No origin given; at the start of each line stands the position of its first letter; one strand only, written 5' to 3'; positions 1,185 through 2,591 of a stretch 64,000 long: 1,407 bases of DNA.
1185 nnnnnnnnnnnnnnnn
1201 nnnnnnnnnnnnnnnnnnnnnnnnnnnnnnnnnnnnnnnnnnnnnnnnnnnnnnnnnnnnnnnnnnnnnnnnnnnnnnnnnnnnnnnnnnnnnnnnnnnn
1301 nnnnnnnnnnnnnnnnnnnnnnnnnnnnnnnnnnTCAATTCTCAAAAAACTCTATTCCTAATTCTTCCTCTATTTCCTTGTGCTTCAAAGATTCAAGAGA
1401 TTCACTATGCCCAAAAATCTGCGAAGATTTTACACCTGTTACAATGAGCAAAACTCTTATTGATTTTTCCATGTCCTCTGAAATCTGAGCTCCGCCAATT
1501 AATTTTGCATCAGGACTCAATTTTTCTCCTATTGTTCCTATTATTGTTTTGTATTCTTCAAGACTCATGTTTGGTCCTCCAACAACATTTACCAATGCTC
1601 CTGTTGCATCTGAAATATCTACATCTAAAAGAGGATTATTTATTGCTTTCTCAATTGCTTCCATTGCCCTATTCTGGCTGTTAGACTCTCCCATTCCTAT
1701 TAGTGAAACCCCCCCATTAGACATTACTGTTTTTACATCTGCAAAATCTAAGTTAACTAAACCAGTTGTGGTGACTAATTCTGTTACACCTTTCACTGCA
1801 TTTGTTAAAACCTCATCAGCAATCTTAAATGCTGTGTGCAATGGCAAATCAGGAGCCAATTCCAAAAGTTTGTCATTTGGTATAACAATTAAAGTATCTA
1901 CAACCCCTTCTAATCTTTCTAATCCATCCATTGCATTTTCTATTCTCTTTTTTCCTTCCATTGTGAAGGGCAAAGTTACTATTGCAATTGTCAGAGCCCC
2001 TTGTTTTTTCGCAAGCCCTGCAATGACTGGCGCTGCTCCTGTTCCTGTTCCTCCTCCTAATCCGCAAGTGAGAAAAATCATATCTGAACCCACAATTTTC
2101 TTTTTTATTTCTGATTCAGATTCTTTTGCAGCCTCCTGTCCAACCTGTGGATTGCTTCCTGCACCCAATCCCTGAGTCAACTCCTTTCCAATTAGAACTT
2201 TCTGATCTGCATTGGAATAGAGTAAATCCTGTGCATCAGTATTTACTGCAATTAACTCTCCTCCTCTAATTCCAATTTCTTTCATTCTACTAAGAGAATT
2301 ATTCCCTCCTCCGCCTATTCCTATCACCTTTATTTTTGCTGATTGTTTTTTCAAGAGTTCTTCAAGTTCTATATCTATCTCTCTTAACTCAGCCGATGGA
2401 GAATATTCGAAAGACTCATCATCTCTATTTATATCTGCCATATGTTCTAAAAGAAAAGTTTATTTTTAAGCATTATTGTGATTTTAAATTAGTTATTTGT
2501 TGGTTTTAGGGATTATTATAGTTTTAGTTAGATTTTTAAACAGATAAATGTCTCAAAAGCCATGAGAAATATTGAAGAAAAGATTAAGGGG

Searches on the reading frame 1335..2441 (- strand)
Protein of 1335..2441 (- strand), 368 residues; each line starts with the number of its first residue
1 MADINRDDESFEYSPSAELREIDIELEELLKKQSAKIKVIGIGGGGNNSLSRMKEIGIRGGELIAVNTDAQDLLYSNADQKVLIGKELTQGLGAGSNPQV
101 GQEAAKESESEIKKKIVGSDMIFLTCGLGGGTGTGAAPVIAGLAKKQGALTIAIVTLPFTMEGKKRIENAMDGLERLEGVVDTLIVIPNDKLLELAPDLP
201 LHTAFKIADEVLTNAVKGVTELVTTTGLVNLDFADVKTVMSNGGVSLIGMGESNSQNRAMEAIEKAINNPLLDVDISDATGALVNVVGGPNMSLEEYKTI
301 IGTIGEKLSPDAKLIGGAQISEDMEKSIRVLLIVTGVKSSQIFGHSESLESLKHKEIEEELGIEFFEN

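Call 84: search_protein_families(library=pfam, max_evalue=0.0001, proteins=[window:1335-2441:-])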
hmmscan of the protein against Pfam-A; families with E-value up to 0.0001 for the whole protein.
window:1335-2441:- (368 aa): 2 families
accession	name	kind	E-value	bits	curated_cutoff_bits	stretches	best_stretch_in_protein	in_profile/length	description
PF00091.31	Tubulin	-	3.8e-49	168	33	1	36-195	1-188/190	Tubulin/FtsZ family, GTPase domain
PF12327.13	FtsZ_C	-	1.3e-30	105.9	27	1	244-338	1-95/95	FtsZ family, C-terminal domain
